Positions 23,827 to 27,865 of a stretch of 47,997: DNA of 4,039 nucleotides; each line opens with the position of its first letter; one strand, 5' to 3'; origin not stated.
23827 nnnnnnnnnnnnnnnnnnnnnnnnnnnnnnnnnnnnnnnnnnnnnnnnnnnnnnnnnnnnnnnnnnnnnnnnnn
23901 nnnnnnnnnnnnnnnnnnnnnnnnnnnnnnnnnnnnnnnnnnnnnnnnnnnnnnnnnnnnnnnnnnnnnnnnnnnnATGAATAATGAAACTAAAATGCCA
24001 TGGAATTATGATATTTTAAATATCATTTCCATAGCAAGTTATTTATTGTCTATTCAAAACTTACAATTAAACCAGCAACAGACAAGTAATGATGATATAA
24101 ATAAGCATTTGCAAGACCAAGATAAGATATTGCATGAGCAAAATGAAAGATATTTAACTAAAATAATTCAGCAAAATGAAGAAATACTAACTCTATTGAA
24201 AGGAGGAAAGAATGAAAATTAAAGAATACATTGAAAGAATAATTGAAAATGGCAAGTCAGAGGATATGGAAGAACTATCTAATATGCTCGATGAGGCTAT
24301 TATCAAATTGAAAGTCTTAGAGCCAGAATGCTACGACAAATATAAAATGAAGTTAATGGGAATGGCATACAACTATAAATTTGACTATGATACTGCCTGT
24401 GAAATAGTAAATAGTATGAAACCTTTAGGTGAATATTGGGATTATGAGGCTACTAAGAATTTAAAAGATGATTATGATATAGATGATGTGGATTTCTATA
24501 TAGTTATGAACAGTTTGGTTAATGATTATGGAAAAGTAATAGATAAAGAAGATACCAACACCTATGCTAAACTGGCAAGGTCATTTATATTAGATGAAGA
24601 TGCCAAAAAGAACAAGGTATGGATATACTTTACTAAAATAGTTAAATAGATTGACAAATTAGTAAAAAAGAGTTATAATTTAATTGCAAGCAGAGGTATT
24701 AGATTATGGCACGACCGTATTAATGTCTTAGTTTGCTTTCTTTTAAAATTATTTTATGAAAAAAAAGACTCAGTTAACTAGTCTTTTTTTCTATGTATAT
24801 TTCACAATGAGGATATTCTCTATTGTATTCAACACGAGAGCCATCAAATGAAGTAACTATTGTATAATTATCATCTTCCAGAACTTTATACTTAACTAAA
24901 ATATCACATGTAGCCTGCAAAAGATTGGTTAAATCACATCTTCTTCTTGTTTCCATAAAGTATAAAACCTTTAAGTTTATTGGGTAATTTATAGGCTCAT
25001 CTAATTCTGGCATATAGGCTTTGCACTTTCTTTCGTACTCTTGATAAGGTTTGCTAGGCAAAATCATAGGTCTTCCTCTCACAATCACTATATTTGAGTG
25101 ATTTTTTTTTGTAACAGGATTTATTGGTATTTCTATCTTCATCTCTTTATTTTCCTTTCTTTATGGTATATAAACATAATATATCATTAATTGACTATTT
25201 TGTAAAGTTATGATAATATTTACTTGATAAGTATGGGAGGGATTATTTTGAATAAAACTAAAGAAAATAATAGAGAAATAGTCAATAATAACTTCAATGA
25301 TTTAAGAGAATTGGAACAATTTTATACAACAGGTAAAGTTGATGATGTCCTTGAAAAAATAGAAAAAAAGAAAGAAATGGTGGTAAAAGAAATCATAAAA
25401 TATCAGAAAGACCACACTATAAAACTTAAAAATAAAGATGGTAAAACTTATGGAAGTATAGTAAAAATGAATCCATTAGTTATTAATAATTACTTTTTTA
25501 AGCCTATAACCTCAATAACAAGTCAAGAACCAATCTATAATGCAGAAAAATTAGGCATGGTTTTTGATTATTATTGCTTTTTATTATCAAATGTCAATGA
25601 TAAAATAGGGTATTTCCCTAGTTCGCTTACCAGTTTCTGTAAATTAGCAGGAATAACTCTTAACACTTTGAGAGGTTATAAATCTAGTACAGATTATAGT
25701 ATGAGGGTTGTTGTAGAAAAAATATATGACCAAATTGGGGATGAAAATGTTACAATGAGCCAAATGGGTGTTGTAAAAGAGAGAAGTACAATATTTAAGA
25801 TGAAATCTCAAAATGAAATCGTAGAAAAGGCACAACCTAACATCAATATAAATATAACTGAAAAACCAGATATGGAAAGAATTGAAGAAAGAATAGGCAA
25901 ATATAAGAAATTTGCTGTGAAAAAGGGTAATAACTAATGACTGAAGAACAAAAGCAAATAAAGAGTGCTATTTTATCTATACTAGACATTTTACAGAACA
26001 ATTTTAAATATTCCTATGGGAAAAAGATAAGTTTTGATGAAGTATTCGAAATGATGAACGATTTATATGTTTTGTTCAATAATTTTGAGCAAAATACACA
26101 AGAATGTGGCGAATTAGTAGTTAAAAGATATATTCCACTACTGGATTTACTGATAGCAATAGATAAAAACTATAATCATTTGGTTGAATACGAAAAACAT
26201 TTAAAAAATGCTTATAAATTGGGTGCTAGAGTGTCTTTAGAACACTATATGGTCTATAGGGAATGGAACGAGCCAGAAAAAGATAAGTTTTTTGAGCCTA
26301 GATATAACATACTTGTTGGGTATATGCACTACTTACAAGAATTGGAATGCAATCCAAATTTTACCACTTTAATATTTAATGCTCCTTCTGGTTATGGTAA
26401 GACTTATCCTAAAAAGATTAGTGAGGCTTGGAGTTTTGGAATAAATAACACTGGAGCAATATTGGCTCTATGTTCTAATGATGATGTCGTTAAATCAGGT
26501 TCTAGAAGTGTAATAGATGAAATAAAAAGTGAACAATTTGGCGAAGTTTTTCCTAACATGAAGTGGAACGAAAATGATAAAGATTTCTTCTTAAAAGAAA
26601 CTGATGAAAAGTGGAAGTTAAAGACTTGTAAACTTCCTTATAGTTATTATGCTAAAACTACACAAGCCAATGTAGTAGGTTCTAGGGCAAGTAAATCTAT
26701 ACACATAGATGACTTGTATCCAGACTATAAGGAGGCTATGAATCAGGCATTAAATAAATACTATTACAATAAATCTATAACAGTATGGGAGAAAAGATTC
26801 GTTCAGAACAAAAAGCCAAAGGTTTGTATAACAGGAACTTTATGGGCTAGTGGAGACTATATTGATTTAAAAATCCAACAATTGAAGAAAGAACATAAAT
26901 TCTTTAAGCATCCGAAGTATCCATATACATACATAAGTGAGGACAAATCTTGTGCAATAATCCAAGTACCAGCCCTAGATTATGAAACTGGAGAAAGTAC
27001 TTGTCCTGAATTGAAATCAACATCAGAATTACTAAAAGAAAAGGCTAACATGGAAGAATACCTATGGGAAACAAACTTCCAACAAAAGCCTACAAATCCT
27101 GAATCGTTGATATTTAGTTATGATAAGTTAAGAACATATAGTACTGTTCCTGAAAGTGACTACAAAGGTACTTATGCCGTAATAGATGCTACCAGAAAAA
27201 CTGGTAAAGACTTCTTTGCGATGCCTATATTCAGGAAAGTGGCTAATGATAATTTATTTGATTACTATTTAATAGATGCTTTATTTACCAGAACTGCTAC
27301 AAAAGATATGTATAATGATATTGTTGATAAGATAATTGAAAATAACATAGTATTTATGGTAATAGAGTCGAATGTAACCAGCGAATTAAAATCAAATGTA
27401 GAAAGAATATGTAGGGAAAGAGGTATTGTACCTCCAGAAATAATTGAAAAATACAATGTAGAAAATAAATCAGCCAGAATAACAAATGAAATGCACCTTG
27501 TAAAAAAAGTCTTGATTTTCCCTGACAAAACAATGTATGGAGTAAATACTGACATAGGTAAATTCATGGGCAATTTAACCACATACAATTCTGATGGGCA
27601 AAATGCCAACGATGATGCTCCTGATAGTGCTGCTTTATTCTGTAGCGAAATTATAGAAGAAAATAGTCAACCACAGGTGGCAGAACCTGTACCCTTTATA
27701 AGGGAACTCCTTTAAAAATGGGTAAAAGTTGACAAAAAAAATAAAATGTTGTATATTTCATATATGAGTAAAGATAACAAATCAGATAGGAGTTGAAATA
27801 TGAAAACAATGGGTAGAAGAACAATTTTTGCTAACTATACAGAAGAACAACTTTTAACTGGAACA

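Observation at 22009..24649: Terminator-delimited moron island encoding a BclA C-terminal-domain (exosporium TNF/C1q-like) protein, a Cys-rich membrane protein and Q/N-rich proteins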

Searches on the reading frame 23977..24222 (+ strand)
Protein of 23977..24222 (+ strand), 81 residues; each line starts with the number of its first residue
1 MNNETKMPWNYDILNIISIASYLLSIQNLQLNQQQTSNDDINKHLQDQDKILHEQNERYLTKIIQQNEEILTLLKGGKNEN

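Call 3: search_protein_families(library=pfam, proteins=[window:23977-24222:+], max_evalue=1)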
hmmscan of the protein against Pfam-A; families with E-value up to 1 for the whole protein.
window:23977-24222:+ (81 aa): 0 families

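Call 4: search_protein_families(library=phrogs, proteins=[window:23977-24222:+], max_evalue=0.01)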
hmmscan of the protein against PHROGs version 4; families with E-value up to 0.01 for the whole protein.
window:23977-24222:+ (81 aa): 2 families
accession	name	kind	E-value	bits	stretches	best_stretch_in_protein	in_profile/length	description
phrog_3671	-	unknown function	0.003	18.7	1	13-77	12-80/87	-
phrog_27909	-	unknown function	0.0057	17.7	1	16-80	50-114/117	-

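Call 42: search_protein_families(library=ncbifam, proteins=[window:23977-24222:+], max_evalue=1)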
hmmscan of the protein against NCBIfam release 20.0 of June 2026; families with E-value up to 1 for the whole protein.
window:23977-24222:+ (81 aa): 0 families

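Call 43: search_protein_families(library=padloc, proteins=[window:23977-24222:+], max_evalue=0.1)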
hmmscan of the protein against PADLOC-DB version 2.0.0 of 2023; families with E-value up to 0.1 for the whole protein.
window:23977-24222:+ (81 aa): 0 families

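Call 88: search_dna_similar(query=window:23977-24222:+, collection=phages, mode=protein, max_evalue=0.01, max_rows=40)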
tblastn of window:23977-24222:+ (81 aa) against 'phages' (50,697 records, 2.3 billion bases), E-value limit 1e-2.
No match.

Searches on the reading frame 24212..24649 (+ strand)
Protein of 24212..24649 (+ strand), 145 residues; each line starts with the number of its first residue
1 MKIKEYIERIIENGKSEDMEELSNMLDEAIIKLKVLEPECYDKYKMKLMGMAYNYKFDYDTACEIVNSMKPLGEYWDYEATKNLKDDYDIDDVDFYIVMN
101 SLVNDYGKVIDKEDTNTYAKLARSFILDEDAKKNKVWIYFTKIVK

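Call 3: search_protein_families(library=pfam, proteins=[window:24212-24649:+], max_evalue=1)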
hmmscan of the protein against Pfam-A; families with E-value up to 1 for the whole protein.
window:24212-24649:+ (145 aa): 3 families
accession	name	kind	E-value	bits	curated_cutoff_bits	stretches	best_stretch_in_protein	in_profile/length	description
PF25223.1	DUF7841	-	6.6e-05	23.6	25.2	1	50-140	9-113/114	Domain of unknown function (DUF7841)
PF04007.18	DUF354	-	0.0079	15.7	22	1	34-100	128-193/349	Protein of unknown function (DUF354)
PF01314.23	AFOR_C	-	0.012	15.2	27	1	70-107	91-126/385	Aldehyde ferredoxin oxidoreductase, domains 2 & 3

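Call 4: search_protein_families(library=phrogs, proteins=[window:24212-24649:+], max_evalue=0.01)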
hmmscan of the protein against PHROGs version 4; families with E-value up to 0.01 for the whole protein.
window:24212-24649:+ (145 aa): 0 families

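Call 42: search_protein_families(library=ncbifam, proteins=[window:24212-24649:+], max_evalue=1)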
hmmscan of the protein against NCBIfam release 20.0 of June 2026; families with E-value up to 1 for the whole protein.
window:24212-24649:+ (145 aa): 2 families
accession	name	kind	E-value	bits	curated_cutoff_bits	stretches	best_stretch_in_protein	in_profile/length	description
NF002150.0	PRK00982.1-4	subfamily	0.0027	17.9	66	1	81-117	28-64/80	acyl carrier protein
NF041109.1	VF_TspB_C_term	domain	0.027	14.5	24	1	44-72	7-34/51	virulence factor TspB C-terminal domain-related protein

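Call 43: search_protein_families(library=padloc, proteins=[window:24212-24649:+], max_evalue=0.1)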
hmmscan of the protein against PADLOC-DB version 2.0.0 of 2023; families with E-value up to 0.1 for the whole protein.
window:24212-24649:+ (145 aa): 0 families

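Call 89: search_dna_similar(query=window:24212-24649:+, collection=phages, mode=protein, max_evalue=0.001, max_rows=30)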
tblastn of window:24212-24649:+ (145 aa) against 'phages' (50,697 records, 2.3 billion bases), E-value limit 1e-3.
No match.

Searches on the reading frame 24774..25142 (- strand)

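Call 3: search_protein_families(library=pfam, proteins=[window:24774-25142:-], max_evalue=1)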
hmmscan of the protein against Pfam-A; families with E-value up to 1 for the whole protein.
window:24774-25142:- (122 aa): 1 family
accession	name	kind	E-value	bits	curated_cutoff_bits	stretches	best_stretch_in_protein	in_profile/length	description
PF05866.16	RusA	-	1.4e-07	32.6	22.8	1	6-117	1-123/124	Endodeoxyribonuclease RusA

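Call 4: search_protein_families(library=phrogs, proteins=[window:24774-25142:-], max_evalue=0.01)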
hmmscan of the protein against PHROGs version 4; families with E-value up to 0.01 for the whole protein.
window:24774-25142:- (122 aa): 7 families
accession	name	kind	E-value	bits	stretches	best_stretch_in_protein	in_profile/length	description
phrog_1682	-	DNA, RNA and nucleotide metabolism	5.4e-14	53.3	1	34-120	59-145/387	RusA-like Holliday junction resolvase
phrog_34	-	DNA, RNA and nucleotide metabolism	1.4e-12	48.8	1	1-99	75-174/259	RusA-like Holliday junction resolvase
phrog_140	-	DNA, RNA and nucleotide metabolism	8.8e-12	46.2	1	1-94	39-146/219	RusA-like Holliday junction resolvase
phrog_11894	-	DNA, RNA and nucleotide metabolism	2.6e-06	28.8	1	30-100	28-104/122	RusA-like Holliday junction resolvase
phrog_1532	-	unknown function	1.5e-05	25.6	1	51-92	6-47/80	-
phrog_11573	-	unknown function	0.0048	18.2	1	28-112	21-104/110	-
phrog_33948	-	unknown function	0.0057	17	1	44-119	46-126/280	-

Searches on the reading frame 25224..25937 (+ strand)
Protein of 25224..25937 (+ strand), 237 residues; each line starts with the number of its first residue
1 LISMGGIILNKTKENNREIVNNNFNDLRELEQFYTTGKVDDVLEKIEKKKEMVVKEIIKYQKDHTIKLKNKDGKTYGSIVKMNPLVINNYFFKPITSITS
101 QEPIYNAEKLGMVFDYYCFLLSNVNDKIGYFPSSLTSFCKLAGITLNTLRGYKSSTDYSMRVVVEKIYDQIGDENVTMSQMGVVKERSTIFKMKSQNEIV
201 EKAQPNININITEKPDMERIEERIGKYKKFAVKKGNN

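Call 3: search_protein_families(library=pfam, proteins=[window:25224-25937:+], max_evalue=1)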
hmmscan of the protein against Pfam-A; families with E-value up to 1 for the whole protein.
window:25224-25937:+ (237 aa): 1 family
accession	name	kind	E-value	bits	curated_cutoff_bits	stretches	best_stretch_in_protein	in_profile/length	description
PF14270.11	DUF4358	-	0.17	12.6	25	1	36-81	53-98/102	Domain of unknown function (DUF4358)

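Call 4: search_protein_families(library=phrogs, proteins=[window:25224-25937:+], max_evalue=0.01)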
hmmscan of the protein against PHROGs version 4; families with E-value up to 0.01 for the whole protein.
window:25224-25937:+ (237 aa): 1 family
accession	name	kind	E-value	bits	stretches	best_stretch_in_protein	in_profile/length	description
phrog_606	-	head and packaging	0.0091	17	0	133-224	70-157/167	terminase small subunit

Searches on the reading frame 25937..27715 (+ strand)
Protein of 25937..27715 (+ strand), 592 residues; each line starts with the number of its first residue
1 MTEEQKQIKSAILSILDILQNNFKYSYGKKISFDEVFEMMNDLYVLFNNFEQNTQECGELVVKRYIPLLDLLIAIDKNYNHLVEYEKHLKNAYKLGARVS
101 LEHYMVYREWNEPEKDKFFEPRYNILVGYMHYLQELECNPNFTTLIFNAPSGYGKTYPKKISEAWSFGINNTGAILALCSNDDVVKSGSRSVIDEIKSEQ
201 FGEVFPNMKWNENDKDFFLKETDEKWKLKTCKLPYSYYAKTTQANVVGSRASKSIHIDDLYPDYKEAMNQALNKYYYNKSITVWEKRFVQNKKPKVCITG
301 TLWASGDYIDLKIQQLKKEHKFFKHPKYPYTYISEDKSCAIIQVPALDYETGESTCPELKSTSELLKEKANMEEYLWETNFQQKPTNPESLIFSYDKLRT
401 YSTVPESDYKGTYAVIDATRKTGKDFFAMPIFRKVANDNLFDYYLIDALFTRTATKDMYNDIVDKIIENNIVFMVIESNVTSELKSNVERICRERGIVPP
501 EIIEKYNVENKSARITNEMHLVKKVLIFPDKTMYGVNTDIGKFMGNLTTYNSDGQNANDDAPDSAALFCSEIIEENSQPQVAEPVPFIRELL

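Call 73: search_dna_similar(query=window:25937-27715:+, collection=phages, mode=protein, max_evalue=1e-20, max_rows=25)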
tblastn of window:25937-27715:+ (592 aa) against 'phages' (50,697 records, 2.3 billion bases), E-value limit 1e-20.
Records with a match: 2; places in all: 2; records where one place covers at least 80% of the query: 0.
Best place of each record, by identity: <60% 2.
By first word of the organism name: Streptococcus 1; Bacteriophage 1.
By host as written in the record: Streptococcus dysgalactiae ASDSE_99 1; - 1.
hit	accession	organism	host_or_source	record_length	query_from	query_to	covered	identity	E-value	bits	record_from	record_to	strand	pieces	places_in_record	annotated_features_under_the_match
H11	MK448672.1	Streptococcus phage Javan117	Streptococcus dysgalactiae ASDSE_99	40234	118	576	78%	23.5%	2e-21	105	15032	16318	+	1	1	terminase large subunit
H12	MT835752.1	Bacteriophage sp.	human fecal samples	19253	145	568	72%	24.6%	7e-22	106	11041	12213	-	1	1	record has no annotation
